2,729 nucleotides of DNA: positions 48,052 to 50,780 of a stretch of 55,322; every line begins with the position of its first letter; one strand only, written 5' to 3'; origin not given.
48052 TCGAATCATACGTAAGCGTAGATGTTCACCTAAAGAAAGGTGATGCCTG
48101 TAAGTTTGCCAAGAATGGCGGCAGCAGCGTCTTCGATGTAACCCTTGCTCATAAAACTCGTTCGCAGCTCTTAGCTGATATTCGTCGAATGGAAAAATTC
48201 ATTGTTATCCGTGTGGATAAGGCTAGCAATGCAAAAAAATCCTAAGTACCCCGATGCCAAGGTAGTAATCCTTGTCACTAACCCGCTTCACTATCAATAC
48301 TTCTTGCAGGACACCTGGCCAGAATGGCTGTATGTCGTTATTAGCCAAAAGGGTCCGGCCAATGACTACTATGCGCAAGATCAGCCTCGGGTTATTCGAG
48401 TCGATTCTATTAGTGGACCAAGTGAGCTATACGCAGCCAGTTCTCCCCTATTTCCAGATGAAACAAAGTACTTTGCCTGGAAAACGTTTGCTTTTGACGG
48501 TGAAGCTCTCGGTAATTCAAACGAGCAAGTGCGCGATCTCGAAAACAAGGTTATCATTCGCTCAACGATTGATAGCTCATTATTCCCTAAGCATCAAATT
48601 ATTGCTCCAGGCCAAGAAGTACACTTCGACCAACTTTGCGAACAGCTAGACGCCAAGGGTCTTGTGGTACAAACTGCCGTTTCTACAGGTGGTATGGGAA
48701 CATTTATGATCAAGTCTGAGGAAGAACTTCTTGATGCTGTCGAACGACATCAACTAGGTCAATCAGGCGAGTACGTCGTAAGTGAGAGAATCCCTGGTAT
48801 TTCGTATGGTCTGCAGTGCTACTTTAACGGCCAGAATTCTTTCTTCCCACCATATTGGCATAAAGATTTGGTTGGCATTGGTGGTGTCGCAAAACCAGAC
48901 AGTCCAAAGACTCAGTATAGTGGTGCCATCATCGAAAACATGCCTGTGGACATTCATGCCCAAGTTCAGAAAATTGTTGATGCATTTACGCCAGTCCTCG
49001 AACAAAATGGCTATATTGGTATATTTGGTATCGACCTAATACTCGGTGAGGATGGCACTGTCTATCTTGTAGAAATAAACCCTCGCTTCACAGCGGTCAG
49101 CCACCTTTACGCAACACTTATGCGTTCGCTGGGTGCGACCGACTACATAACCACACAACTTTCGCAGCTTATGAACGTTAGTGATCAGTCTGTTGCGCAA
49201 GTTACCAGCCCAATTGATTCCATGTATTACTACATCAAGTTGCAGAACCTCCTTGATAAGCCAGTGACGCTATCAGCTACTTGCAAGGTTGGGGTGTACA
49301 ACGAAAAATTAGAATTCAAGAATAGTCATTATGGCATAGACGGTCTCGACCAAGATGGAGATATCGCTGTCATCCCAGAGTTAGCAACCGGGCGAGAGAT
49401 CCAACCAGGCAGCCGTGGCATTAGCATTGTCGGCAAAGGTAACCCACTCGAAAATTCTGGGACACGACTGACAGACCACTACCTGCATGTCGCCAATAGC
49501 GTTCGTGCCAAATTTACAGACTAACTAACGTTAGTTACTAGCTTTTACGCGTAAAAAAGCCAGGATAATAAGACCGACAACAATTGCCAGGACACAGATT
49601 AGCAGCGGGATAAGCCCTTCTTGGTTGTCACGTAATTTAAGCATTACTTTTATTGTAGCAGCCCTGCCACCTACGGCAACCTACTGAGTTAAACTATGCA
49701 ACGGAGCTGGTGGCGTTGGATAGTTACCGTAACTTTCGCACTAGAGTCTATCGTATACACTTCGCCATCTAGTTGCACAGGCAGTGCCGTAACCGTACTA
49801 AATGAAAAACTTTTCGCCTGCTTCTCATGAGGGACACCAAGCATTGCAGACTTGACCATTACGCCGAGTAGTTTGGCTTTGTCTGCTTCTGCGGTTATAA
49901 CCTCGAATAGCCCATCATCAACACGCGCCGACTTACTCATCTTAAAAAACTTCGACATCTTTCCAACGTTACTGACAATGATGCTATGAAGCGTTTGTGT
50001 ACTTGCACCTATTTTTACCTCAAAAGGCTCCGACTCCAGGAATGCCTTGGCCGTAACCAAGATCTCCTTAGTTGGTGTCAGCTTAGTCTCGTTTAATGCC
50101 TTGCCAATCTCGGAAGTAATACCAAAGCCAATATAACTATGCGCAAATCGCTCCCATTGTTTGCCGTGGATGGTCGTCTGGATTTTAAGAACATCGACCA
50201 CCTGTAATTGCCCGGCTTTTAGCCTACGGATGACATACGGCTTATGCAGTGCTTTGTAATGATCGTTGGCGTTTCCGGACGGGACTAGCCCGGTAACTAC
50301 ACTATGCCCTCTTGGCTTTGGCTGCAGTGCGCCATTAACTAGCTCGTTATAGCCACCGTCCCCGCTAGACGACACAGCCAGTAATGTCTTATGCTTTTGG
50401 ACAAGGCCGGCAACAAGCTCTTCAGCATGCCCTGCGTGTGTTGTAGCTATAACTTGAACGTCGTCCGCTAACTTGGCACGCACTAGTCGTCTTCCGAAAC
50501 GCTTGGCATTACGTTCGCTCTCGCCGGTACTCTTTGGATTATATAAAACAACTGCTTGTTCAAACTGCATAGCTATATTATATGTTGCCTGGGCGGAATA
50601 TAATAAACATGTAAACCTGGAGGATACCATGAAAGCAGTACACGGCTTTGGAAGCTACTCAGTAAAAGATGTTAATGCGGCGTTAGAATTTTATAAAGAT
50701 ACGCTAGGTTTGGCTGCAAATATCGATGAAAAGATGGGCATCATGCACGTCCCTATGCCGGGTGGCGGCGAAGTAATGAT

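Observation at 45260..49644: Compact peptide-ligase/peptidase module: S51 peptidase, GGCT-like protein, two tandem ATP-grasp ligases and a membrane micro-ORF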

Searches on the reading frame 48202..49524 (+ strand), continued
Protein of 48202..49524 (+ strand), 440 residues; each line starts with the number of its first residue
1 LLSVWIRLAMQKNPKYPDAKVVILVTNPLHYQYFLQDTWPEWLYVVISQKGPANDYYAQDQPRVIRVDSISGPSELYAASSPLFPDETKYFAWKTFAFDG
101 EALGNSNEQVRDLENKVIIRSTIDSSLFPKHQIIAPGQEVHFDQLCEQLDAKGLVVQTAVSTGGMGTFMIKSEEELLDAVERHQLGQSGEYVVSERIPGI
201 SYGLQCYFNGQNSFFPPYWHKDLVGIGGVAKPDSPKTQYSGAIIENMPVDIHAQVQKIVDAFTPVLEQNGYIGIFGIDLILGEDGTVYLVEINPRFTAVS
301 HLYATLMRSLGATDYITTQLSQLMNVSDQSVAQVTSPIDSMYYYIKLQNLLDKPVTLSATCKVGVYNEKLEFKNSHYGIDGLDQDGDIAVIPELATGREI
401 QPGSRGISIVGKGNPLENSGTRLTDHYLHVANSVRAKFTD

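Call 74: search_protein_families(library=pfam, proteins=[P0152, P0154, P0155, P0171, P0174, P0176, P0177, P0201, P0230, P0255], max_evalue=0.0001)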
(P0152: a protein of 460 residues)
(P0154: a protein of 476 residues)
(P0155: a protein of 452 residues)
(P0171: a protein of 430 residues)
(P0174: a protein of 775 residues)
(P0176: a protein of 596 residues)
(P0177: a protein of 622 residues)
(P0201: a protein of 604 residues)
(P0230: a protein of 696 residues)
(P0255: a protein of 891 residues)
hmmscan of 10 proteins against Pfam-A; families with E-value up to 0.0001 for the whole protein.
P0152 (460 aa): 2 families
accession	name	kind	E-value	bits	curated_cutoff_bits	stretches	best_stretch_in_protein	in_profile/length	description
PF02655.19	ATP-grasp_3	-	5.1e-16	59.6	23.2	1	125-310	4-159/160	ATP-grasp domain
PF01071.24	GARS_A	-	2.6e-06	27.8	27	1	128-308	5-189/194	Phosphoribosylglycinamide synthetase, ATP-grasp (A) domain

P0154 (476 aa): 1 family
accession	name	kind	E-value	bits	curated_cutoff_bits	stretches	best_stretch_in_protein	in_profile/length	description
PF02655.19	ATP-grasp_3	-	8.3e-08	32.9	23.2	1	192-327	42-159/160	ATP-grasp domain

P0155 (452 aa): 2 families
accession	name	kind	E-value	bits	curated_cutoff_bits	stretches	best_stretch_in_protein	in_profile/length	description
PF02655.19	ATP-grasp_3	-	2.4e-11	44.4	23.2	1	118-301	2-159/160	ATP-grasp domain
PF01071.24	GARS_A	-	3.3e-06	27.5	27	1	139-299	21-189/194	Phosphoribosylglycinamide synthetase, ATP-grasp (A) domain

P0171 (430 aa): 4 families
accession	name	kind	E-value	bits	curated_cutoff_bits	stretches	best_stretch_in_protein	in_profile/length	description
PF02655.19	ATP-grasp_3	-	7.4e-11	42.8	23.2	1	128-281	27-159/160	ATP-grasp domain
PF14398.11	ATPgrasp_YheCD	-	3.5e-07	30.2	26.8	1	232-278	179-226/255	YheC/D like ATP-grasp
PF14397.11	ATPgrasp_ST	-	7.9e-06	25.7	31.4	0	243-284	219-260/278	Sugar-transfer associated ATP-grasp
PF01071.24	GARS_A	-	2e-05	25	27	0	124-279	32-189/194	Phosphoribosylglycinamide synthetase, ATP-grasp (A) domain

P0174 (775 aa): 9 families
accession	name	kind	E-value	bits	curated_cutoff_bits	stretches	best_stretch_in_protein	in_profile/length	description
PF02655.19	ATP-grasp_3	-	2.3e-16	60.7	23.2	1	466-630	19-159/160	ATP-grasp domain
PF14397.11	ATPgrasp_ST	-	1.5e-09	38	31.4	0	49-134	9-100/278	Sugar-transfer associated ATP-grasp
PF07478.18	Dala_Dala_lig_C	-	1.7e-08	34.7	24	0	97-156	38-95/204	D-ala D-ala ligase C-terminus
PF01071.24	GARS_A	-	5e-08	33.5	27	0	62-153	3-99/194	Phosphoribosylglycinamide synthetase, ATP-grasp (A) domain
PF14398.11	ATPgrasp_YheCD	-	6e-08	32.7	26.8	0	78-143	31-95/255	YheC/D like ATP-grasp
PF02222.28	ATP-grasp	-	2.4e-07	31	27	1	479-628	31-163/179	ATP-grasp domain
PF02786.22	CPSase_L_D2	-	2.5e-06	27.6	19.8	0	600-634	151-186/211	Carbamoyl-phosphate synthase L chain, ATP binding domain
PF13535.11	ATP-grasp_4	-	4.3e-06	26.9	27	0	97-145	4-52/160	ATP-grasp domain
PF02955.21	GSH-S_ATP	-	1.4e-05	25.1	23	0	84-166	20-105/175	Prokaryotic glutathione synthetase, ATP-grasp domain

P0176 (596 aa): 3 families
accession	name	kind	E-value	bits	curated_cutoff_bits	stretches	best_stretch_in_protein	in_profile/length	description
PF05618.17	Zn_protease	-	6.5e-17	62.2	27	1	479-594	14-132/138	Putative ATP-dependent zinc protease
PF02655.19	ATP-grasp_3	-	1.2e-09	38.9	23.2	1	142-302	18-159/160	ATP-grasp domain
PF02222.28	ATP-grasp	-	1.1e-05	25.6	27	1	129-299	9-162/179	ATP-grasp domain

P0177 (622 aa): 7 families
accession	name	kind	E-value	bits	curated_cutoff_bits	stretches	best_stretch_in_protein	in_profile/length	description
PF00583.31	Acetyltransf_1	-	4.1e-18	66.2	20.7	1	493-601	11-116/116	Acetyltransferase (GNAT) family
PF13508.13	Acetyltransf_7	-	3.3e-14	53.4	27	1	516-602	2-83/84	Acetyltransferase (GNAT) domain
PF13673.13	Acetyltransf_10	-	6.3e-12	46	23.6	1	507-621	21-127/128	Acetyltransferase (GNAT) domain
PF02655.19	ATP-grasp_3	-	3.9e-07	30.7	23.2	1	150-311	20-160/160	ATP-grasp domain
PF13302.13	Acetyltransf_3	-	1.3e-06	29.6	25.4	1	470-601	2-137/138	Acetyltransferase (GNAT) domain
PF08445.16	FR47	-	9.9e-06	25.9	22.1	1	545-608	22-84/86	FR47-like protein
PF13527.13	Acetyltransf_9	-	7.3e-05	23.2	25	0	536-601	61-124/127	Acetyltransferase (GNAT) domain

P0201 (604 aa): 5 families
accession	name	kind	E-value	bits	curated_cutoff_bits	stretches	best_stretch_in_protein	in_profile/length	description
PF05618.17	Zn_protease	-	6.9e-15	55.6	27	1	468-587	2-133/138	Putative ATP-dependent zinc protease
PF02655.19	ATP-grasp_3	-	2.2e-11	44.6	23.2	1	119-309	3-159/160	ATP-grasp domain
PF02222.28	ATP-grasp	-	1.3e-07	31.8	27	1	148-307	19-163/179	ATP-grasp domain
PF14398.11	ATPgrasp_YheCD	-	3.2e-05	23.7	26.8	1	253-306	173-226/255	YheC/D like ATP-grasp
PF14397.11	ATPgrasp_ST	-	4.2e-05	23.3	31.4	0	114-223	16-126/278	Sugar-transfer associated ATP-grasp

P0230 (696 aa): 2 families
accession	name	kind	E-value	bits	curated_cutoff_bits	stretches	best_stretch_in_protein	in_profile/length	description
PF05013.17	FGase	-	8.7e-41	140.9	28.9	1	458-665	2-219/219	N-formylglutamate amidohydrolase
PF02655.19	ATP-grasp_3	-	3.9e-09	37.2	23.2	1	165-300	42-160/160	ATP-grasp domain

P0255 (891 aa): 2 families
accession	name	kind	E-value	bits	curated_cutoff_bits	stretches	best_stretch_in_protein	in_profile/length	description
PF08014.17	MATCAP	-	4.2e-45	154.7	27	1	37-357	1-332/365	Microtubule-associated tyrosine carboxypeptidase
PF02655.19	ATP-grasp_3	-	1.1e-08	35.8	23.2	1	592-715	63-160/160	ATP-grasp domain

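Call 79: find_encoding_contigs(protein=P0174, flank=8000, max_places=3)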
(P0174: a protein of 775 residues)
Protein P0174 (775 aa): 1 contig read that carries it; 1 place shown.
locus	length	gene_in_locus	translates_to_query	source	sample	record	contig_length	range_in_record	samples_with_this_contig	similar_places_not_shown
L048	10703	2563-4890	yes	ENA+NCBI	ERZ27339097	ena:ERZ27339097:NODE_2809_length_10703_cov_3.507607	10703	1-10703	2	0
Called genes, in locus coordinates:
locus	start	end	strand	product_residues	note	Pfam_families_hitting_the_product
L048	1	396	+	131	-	?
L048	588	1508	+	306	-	PF08443:RimK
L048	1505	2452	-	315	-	-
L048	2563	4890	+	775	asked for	PF14397:ATPgrasp_ST (faint), PF01071:GARS_A (faint), PF02222:ATP-grasp (faint), PF02786:CPSase_L_D2 (faint), PF07478:Dala_Dala_lig_C (faint), PF14398:ATPgrasp_YheCD (faint), PF02955:GSH-S_ATP (faint), PF02655:ATP-grasp_3, +1 more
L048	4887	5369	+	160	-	PF05618:RimB-like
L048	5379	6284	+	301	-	PF18030:Rimk_N, PF14397:ATPgrasp_ST (faint), PF02655:ATP-grasp_3, PF02955:GSH-S_ATP, PF08443:RimK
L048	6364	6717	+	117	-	PF02643:DUF192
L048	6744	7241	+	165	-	-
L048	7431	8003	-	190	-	-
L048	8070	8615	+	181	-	PF00293:NUDIX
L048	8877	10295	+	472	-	PF03772:Competence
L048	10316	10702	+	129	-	?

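Call 86: search_protein_families(library=ncbifam, proteins=[L006:4647-5579:+, L007:4591-5529:+, L048:588-1508:+, L048:5379-6284:+, L048:1505-2452:-], max_evalue=0.0001)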
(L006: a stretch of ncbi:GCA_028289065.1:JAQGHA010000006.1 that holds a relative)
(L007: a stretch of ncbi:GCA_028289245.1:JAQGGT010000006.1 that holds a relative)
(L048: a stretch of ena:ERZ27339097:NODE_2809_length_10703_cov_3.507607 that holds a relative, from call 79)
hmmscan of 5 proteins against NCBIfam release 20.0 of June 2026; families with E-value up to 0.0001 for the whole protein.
L006:4647-5579:+ (310 aa): 17 families
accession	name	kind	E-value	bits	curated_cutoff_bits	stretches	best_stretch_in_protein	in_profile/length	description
TIGR02068.2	cya_phycin_syn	equivalog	2.2e-55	188.1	850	1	6-306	160-468/862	cyanophycin synthetase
NF010623.0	PRK14016.1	subfamily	4.2e-53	180.7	877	1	57-306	210-469/871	cyanophycin synthetase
NF002688.0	PRK02471.1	equivalog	5.7e-42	144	425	1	4-306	432-749/756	bifunctional glutamate--cysteine ligase GshA/glutathione synthetase GshB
TIGR03103.1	trio_acet_GNAT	equivalog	1.7e-39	135.8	569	1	3-290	240-528/547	N-acetylglutaminylglutamine synthetase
TIGR01435.1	glu_cys_lig_rel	equivalog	1.8e-23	82.7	656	1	10-302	419-713/719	bifunctional glutamate--cysteine ligase/glutathione synthetase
NF000207.3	D_ala_D_ser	equivalog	2.4e-11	43.3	520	1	49-146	118-218/342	D-alanine--D-serine ligase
NF012214.1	D_ala_D_ser_VanC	exception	4.9e-09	35.8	650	0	51-146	125-224/350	D-alanine--D-serine ligase VanC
NF040720.1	MptN_Meth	equivalog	6.2e-09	35.3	350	0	68-163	108-206/291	tetrahydromethanopterin:alpha-L-glutamate ligase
TIGR00768.1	rimK_fam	subfamily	9.5e-09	35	143.4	0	228-286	201-257/276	RimK family alpha-L-glutamate ligase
TIGR04187.1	GRASP_SAV_5884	subfamily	4.7e-08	32.6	350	0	79-163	140-226/312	ATP-grasp ribosomal peptide maturase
TIGR01205.1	D_ala_D_alaTIGR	subfamily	6.2e-08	32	245.65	0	235-286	237-289/318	D-alanine--D-alanine ligase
NF003573.0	PRK05246.1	equivalog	9.9e-08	31.1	272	1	76-163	134-226/316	glutathione synthase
NF002378.0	PRK01372.1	subfamily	1.5e-07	30.4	243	0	67-156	106-193/305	D-alanine--D-alanine ligase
NF012213.0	VanC1_ser_lig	exception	5e-07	28.9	775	0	60-154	128-225/343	D-alanine--D-serine ligase VanC1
TIGR01380.1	glut_syn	equivalog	2.2e-06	26.9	299.05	1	76-161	133-222/312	glutathione synthase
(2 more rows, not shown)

L007:4591-5529:+ (312 aa): 31 families (the best 25 are shown)
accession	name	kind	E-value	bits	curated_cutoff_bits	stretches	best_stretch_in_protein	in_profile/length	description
TIGR02068.2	cya_phycin_syn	equivalog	9.6e-54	182.7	850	1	7-311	161-473/862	cyanophycin synthetase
NF010623.0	PRK14016.1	subfamily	4.4e-52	177.3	877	1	42-311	195-474/871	cyanophycin synthetase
TIGR03103.1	trio_acet_GNAT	equivalog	5.2e-50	170.5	569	1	2-292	239-528/547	N-acetylglutaminylglutamine synthetase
NF002688.0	PRK02471.1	equivalog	1.6e-46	159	425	1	3-310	433-753/756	bifunctional glutamate--cysteine ligase GshA/glutathione synthetase GshB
TIGR01435.1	glu_cys_lig_rel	equivalog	2e-31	109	656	1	9-303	418-714/719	bifunctional glutamate--cysteine ligase/glutathione synthetase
NF000207.3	D_ala_D_ser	equivalog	1.5e-12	47.3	520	1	54-146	124-218/342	D-alanine--D-serine ligase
TIGR01205.1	D_ala_D_alaTIGR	subfamily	1.7e-12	46.9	245.65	1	57-160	102-209/318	D-alanine--D-alanine ligase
NF002378.0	PRK01372.1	subfamily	5.8e-11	41.7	243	1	59-157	98-195/305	D-alanine--D-alanine ligase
NF002526.0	PRK01966.1-2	equivalog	7e-10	38.3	449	0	95-149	177-229/362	D-alanine--D-alanine ligase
TIGR00768.1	rimK_fam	subfamily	7.6e-10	38.6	143.4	0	60-162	86-193/276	RimK family alpha-L-glutamate ligase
NF002527.0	PRK01966.1-3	equivalog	1.6e-09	37.5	310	1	55-153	112-212/332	D-alanine--D-alanine ligase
NF040720.1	MptN_Meth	equivalog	2.4e-09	36.7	350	0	68-163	108-206/291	tetrahydromethanopterin:alpha-L-glutamate ligase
NF002528.0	PRK01966.1-4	subfamily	6.2e-09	35.1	262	1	94-146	183-233/366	D-alanine--D-alanine ligase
NF000093.1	D_ala_D_ser_VanN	exception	2.4e-08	33.5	700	1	52-146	123-219/343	D-alanine--D-serine ligase VanN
NF012214.1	D_ala_D_ser_VanC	exception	3.4e-08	33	650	1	58-145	133-223/350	D-alanine--D-serine ligase VanC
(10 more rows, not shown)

L048:588-1508:+ (306 aa): 4 families
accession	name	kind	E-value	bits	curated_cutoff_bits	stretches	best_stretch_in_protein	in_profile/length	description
TIGR00768.1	rimK_fam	subfamily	5.2e-20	71.9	143.4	1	48-285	26-258/276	RimK family alpha-L-glutamate ligase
NF040720.1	MptN_Meth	equivalog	1.1e-12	47.7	350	1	110-285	98-272/291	tetrahydromethanopterin:alpha-L-glutamate ligase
TIGR02144.1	LysX_arch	equivalog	1.1e-11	44.3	275.6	1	82-290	56-267/281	lysine biosynthesis protein LysX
NF007764.0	PRK10446.1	equivalog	4.6e-08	32.7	331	1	113-294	99-282/300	30S ribosomal protein S6--L-glutamate ligase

L048:5379-6284:+ (301 aa): 20 families
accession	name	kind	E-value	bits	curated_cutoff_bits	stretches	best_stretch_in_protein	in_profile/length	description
NF007764.0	PRK10446.1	equivalog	1.9e-98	329.4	331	1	1-294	1-294/300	30S ribosomal protein S6--L-glutamate ligase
TIGR00768.1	rimK_fam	subfamily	1.3e-74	251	143.4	1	2-286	1-276/276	RimK family alpha-L-glutamate ligase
NF040720.1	MptN_Meth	equivalog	1.1e-42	146.1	350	1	2-286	1-290/291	tetrahydromethanopterin:alpha-L-glutamate ligase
TIGR02144.1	LysX_arch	equivalog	1.4e-38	132.6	275.6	1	13-291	5-280/281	lysine biosynthesis protein LysX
TIGR02068.2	cya_phycin_syn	equivalog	2.6e-21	75.4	850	2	70-204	184-315/862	cyanophycin synthetase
TIGR04356.1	grasp_GAK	hypoth_equivalog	5.2e-21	75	300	1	10-286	8-283/287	GAK system ATP-grasp enzyme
NF010623.0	PRK14016.1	subfamily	1.9e-20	72.6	877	1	87-205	202-317/871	cyanophycin synthetase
TIGR04443.1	F420_CofF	equivalog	5.3e-20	71.6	300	1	59-273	52-266/283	coenzyme gamma-F420-2:alpha-L-glutamate ligase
NF009110.0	PRK12458.1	subfamily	2.6e-19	69.4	408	1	73-294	109-335/349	glutathione synthetase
NF003573.0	PRK05246.1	equivalog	3.4e-18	65.5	272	1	114-292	135-315/316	glutathione synthase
TIGR03103.1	trio_acet_GNAT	equivalog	4.4e-13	48.6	569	1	87-204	285-398/547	N-acetylglutaminylglutamine synthetase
TIGR01380.1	glut_syn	equivalog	1.6e-11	43.8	299.05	1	114-289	134-311/312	glutathione synthase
NF002563.0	PRK02186.1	subfamily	2.5e-09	36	625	1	88-181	96-189/890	argininosuccinate lyase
NF009402.0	PRK12767.1-1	equivalog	4.9e-09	35.5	218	1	93-209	109-225/329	carbamoyl phosphate synthase-like protein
NF002688.0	PRK02471.1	equivalog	1.6e-08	33.4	425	0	98-203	488-593/756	bifunctional glutamate--cysteine ligase GshA/glutathione synthetase GshB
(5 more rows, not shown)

L048:1505-2452:- (315 aa): 0 families

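Call 87: search_solved_structures(query=A6, max_evalue=0.00001)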
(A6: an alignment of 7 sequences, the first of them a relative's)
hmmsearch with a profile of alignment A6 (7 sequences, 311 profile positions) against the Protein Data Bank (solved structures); distinct sequences matched with E-value up to 0.00001: 44.
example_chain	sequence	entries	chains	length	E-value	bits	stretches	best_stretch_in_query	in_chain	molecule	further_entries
7wac_A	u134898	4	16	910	1.4e-62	214.5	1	7-309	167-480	Cyanophycin synthase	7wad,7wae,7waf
7lgn_A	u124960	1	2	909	2.7e-62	213.6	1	35-309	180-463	Cyanophycin synthase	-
7lgm_A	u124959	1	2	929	3.8e-62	213.1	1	40-309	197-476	Cyanophycin synthase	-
7lg5_A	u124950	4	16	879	2.4e-57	197.4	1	42-309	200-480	Cyanophycin synthase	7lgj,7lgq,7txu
7txv_A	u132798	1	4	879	2.4e-57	197.4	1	42-309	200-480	Cyanophycin synthase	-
3ln7_A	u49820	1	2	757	6.6e-55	189.3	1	3-305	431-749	Glutathione biosynthesis bifunctional protein gshAB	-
3ln6_A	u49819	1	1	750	4.2e-50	173.6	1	3-304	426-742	Glutathione biosynthesis bifunctional protein gshAB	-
7ta5_A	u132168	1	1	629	1.3e-46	162.1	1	41-309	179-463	Glutathione synthase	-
8fxh_A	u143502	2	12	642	1.8e-44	155.1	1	51-306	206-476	RimK domain-containing protein ATP-grasp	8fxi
5zct_A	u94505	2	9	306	4.8e-12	48.6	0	52-163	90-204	Ribosomal protein S6--L-glutamate ligase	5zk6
4iwx_A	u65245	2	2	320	5.8e-12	48.3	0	52-163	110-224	Ribosomal protein S6 modification protein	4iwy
3i12_A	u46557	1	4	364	3.2e-10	42.5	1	57-153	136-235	D-alanine-D-alanine ligase A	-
3q1k_A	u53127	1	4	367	3.3e-10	42.5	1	57-153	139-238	D-alanine--D-alanine ligase A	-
7qyr_A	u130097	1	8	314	6e-10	41.7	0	53-165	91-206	Probable alpha-L-glutamate ligase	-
7qys_A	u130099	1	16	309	7.7e-10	41.3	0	229-297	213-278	Probable alpha-L-glutamate ligase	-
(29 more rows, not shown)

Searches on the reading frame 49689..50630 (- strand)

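Call 3: search_protein_families(library=pfam, proteins=[window:49689-50630:-], max_evalue=0.01)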
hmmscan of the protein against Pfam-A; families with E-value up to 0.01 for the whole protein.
window:49689-50630:- (313 aa): 2 families
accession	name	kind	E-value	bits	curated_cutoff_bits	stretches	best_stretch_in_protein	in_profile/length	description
PF00781.29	DAGK_cat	-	2e-14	53.7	23.6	1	26-149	2-124/125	Diacylglycerol kinase catalytic domain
PF19279.4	YegS_C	-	0.0019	18.4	27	1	193-259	33-102/158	YegS C-terminal NAD kinase beta sandwich-like domain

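Call 4: search_protein_families(library=ncbifam, proteins=[window:49689-50630:-], max_evalue=0.01)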
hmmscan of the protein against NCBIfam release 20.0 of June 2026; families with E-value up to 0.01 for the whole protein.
window:49689-50630:- (313 aa): 7 families
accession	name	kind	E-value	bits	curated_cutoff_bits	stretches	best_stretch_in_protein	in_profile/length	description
NF009874.0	PRK13337.1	equivalog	9.2e-12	44.5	385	1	25-290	4-273/305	diacylglycerol kinase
TIGR00147.1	TIGR00147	subfamily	1.5e-10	40.5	118.65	1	26-296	4-280/296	YegS/Rv2252/BmrU family lipid kinase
NF009602.0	PRK13054.1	equivalog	1.6e-10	40.6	284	1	55-311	31-290/301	lipid kinase YegS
TIGR03702.1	lip_kinase_YegS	equivalog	1.9e-07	30.4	387.45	1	57-311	29-286/295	lipid kinase YegS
NF009603.0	PRK13055.1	subfamily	3.4e-07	29.5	342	1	25-132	4-107/335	diacylglycerol kinase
NF008882.0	PRK11914.1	equivalog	3.1e-06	26.5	302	1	21-159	6-142/306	diacylglycerol kinase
NF009605.0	PRK13059.1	equivalog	5.9e-05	22.2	313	1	86-260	61-235/295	putative lipid kinase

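Call 70: search_protein_families(library=padloc, proteins=[window:49689-50630:-], max_evalue=0.01)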
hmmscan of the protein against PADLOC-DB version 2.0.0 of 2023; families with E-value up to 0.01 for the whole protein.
window:49689-50630:- (313 aa): 0 families
